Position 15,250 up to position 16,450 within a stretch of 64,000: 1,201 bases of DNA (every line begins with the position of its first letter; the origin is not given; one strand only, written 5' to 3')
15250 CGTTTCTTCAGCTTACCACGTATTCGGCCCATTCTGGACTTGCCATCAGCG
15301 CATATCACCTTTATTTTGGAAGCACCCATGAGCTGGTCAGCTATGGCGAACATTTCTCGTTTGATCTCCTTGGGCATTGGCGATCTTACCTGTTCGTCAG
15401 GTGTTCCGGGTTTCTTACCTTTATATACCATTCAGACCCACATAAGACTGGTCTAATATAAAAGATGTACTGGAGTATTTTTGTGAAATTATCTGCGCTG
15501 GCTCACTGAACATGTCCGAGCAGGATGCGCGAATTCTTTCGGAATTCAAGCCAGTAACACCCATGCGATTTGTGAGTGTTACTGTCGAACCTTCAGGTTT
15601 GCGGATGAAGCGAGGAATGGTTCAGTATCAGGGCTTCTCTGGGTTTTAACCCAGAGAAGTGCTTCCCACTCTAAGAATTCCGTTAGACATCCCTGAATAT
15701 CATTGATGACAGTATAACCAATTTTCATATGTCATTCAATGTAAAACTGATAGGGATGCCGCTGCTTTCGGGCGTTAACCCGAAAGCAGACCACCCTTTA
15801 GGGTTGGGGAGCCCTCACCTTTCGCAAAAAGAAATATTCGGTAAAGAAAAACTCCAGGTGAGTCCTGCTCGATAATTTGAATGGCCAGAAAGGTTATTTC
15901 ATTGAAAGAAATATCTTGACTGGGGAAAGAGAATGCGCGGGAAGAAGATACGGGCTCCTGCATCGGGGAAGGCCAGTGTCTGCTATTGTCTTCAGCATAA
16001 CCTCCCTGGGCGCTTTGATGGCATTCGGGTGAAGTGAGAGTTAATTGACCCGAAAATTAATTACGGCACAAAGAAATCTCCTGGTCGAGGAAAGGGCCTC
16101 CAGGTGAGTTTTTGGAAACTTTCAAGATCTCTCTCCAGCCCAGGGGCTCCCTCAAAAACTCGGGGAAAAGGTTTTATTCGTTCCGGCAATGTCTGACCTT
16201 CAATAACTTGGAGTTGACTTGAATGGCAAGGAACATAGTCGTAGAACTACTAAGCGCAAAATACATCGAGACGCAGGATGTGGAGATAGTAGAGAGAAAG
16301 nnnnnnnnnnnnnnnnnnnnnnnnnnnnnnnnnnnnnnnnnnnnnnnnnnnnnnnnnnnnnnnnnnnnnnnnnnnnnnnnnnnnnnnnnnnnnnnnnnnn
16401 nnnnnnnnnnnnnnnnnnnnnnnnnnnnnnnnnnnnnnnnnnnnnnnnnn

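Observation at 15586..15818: GC-rich approx. 70-nt multi-hairpin element present in three copies (15749-15818, 27722-27785, 27839-27921)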

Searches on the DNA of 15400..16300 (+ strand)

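Call 12: search_rna_families(source=window, start=15400, end=16300, threshold=evalue, max_evalue=10)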
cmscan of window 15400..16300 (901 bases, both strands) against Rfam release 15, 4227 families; matches with E-value up to 10: 3.
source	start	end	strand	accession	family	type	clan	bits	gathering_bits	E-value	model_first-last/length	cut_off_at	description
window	15638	15675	-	RF00553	SCARNA1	Gene; snRNA; snoRNA; scaRNA;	-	18.1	45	3.3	120-157/166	no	Small Cajal body specific RNA 1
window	16117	16198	+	RF01860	Afu_455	Gene; snRNA; snoRNA; CD-box;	-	17.1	48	3.6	1-92/92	no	A. fumigatus snoRNA Afu_455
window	15678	15750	+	RF00324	snoMBII-202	Gene; snRNA; snoRNA; CD-box;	-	16.9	40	1.5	1-84/84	no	Small nucleolar RNA MBII-202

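Call 50: build_rna_model(alignment_id=A5, structure=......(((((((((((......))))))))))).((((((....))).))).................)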
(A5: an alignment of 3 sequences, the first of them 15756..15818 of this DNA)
Model R1 built from alignment A5 (3 sequences, 69 columns); structure: as given.
model positions 63; base pairs 17; branch points 1; effective number of sequences 1.79; information 0.888 bits per position. Calibrated on 0.2 Mb of random sequence (short: E-values are rough).
structure used (alignment columns):
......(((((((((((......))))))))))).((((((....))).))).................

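Call 51: search_with_rna_model(model_id=R1, source=window, filters=off, max_evalue=10, show_alignments=8)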
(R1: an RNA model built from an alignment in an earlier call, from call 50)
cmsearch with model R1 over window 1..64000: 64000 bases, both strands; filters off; matches with E-value up to 10: 18.
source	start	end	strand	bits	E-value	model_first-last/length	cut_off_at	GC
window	15756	15818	+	92.7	1.5e-25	1-63/63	no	0.6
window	27862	27923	+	89.6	1.3e-24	1-63/63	no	0.56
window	27726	27793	+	78.7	2.4e-21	1-63/63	no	0.54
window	27835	27900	-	28.4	3.1e-06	1-63/63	no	0.55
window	20834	20904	+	25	3.3e-05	1-63/63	no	0.45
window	27732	27758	-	24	6.5e-05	7-34/63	no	0.59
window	15762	15789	-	23.8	7.5e-05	7-34/63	no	0.57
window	20840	20867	-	20.6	0.0007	7-34/63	no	0.46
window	23289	23334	-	13.9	0.074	1-63/63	no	0.57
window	15634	15659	+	12.8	0.16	8-33/63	no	0.46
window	23145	23228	+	12.3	0.22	1-63/63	no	0.43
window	15634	15659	-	10.7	0.67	7-34/63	no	0.46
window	7238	7253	-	8.7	2.6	1-63/63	no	0.44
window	13824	13851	-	8.6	2.8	1-63/63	no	0.46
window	32960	32976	-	8.6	2.9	1-63/63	no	0.47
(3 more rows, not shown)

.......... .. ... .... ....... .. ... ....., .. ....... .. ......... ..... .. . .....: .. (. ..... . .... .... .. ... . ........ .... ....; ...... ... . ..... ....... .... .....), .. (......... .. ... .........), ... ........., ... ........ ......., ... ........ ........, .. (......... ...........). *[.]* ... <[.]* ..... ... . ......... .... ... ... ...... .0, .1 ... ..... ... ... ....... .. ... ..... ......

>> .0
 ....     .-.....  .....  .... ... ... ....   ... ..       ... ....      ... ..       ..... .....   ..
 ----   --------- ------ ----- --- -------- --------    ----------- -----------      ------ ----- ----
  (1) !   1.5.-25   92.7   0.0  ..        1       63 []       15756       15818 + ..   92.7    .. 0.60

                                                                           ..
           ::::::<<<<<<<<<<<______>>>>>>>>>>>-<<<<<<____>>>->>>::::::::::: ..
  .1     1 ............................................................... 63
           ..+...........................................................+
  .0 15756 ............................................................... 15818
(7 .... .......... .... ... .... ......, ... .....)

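Call 52: search_with_rna_model(model_id=R1, sources=[L003, L004, L050, L051, L052, L053, L054], filters=off, max_evalue=10, show_alignments=4)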
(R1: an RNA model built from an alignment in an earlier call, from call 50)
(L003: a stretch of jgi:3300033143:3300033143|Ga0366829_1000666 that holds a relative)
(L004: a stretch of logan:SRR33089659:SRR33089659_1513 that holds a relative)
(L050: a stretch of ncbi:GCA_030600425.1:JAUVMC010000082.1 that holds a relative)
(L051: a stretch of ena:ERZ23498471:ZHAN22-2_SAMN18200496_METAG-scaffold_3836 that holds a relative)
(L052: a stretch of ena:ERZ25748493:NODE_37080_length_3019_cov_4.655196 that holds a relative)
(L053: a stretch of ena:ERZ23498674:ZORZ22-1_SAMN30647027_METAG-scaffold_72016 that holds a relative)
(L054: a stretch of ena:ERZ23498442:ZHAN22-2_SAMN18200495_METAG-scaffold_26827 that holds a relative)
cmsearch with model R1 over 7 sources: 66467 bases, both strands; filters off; matches with E-value up to 10: 9.
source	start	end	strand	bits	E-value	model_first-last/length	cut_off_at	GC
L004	15673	15718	-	12.8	0.16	1-63/63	no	0.59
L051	6917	6989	-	10.9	0.6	1-63/63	no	0.38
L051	76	128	+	9.3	1.8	1-63/63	no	0.32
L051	7981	7995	-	8.3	3.7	13-28/63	no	0.6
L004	4523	4578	-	8.1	4.1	1-63/63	no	0.38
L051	5567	5599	+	7.5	6.1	1-63/63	no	0.42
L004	10849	10895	-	7.4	6.7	1-63/63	no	0.55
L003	19479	19496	+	7.3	7.3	1-63/63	no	0.56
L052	2387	2426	+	7.1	8.3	1-63/63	no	0.57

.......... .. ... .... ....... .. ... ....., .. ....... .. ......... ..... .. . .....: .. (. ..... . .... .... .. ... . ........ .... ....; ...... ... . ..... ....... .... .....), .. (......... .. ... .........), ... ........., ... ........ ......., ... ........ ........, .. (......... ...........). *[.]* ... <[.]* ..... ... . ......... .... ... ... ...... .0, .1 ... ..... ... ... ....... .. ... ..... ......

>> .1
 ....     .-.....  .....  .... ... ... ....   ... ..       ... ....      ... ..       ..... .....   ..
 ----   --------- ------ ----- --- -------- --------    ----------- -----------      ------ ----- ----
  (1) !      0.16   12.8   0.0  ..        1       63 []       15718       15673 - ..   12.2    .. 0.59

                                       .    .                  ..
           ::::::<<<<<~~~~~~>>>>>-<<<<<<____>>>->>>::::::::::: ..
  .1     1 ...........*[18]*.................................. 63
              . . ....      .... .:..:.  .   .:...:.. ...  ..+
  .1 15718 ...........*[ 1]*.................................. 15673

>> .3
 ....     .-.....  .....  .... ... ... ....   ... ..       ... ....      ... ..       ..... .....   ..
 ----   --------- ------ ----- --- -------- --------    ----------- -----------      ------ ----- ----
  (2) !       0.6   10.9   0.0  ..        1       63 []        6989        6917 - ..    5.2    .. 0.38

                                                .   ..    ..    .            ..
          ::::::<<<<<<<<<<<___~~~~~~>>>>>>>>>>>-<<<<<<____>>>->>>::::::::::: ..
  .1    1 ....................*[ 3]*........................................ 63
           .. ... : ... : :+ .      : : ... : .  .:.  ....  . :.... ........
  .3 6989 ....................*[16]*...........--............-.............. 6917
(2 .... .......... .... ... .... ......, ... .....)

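Call 79: search_with_rna_model(model_id=R1, sources=[L055, L056, L057, L058, L059, L060, L061, L062], filters=off, max_evalue=10, show_alignments=3)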
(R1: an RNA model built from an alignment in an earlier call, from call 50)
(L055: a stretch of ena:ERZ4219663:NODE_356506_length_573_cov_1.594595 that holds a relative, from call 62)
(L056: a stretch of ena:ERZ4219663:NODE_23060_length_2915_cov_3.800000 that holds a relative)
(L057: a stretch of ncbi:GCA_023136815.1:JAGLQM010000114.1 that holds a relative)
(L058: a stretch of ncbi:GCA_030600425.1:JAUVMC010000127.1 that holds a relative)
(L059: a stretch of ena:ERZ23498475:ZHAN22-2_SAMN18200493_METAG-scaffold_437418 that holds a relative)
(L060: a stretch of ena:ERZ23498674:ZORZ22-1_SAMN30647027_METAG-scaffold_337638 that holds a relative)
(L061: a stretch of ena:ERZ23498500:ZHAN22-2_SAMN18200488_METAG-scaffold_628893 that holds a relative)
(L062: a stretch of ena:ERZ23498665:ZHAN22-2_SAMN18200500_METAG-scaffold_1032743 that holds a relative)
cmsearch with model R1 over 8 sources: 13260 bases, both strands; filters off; matches with E-value up to 10: 8.
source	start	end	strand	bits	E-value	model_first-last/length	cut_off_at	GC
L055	171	232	+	75.7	4e-21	1-63/63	no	0.6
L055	177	204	-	14.3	0.011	7-34/63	no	0.57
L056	1996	2015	+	7.1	1.7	1-63/63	no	0.45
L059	22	77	+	6.6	2.3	1-63/63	no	0.43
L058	419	439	-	6.3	3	1-63/63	no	0.48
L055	27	43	+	5.9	3.7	36-52/63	no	0.47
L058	225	245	-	4.9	7.7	1-63/63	no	0.48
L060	507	537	+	4.6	9.4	1-63/63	no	0.42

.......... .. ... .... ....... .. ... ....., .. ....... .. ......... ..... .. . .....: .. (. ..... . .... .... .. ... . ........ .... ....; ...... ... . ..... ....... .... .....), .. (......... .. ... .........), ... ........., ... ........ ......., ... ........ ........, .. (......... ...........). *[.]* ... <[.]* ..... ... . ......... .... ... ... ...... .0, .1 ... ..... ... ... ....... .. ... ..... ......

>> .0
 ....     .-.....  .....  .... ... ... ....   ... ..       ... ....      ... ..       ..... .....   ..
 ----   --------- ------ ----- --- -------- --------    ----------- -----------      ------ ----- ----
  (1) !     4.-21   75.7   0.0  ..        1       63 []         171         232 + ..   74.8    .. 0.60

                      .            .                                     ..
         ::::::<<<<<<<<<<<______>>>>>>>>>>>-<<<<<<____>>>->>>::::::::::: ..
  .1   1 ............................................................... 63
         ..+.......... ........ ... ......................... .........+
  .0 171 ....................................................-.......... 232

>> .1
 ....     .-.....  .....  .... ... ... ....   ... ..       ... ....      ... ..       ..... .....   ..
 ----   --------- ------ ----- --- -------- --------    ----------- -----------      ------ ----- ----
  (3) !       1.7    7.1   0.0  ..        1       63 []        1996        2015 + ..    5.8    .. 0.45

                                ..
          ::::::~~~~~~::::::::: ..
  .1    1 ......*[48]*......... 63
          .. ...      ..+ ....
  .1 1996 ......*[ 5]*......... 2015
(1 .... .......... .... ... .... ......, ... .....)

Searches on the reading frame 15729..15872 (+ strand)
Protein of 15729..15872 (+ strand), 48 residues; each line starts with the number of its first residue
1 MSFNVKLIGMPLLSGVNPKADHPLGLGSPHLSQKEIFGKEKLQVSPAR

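Call 60: find_homologous_proteins(query=window:15729-15872:+, max_evalue=10)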
Query window:15729-15872:+ (48 aa): 2 proteins with E <= 10 among 2 candidates.
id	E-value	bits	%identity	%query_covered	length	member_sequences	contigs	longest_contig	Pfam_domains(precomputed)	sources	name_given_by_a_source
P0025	1.1e-23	98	100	100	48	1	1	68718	-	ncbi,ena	-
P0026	3.2e-7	47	89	58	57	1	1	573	-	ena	-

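Call 62: find_encoding_contigs(protein=P0026, flank=10000, max_places=6)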
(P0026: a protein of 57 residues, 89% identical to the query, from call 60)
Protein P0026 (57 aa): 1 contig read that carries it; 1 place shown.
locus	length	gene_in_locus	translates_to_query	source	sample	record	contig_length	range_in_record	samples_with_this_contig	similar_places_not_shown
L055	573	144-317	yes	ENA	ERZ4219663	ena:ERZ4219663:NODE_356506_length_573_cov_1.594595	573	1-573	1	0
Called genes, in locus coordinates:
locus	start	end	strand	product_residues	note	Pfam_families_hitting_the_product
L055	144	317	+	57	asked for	-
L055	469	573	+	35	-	?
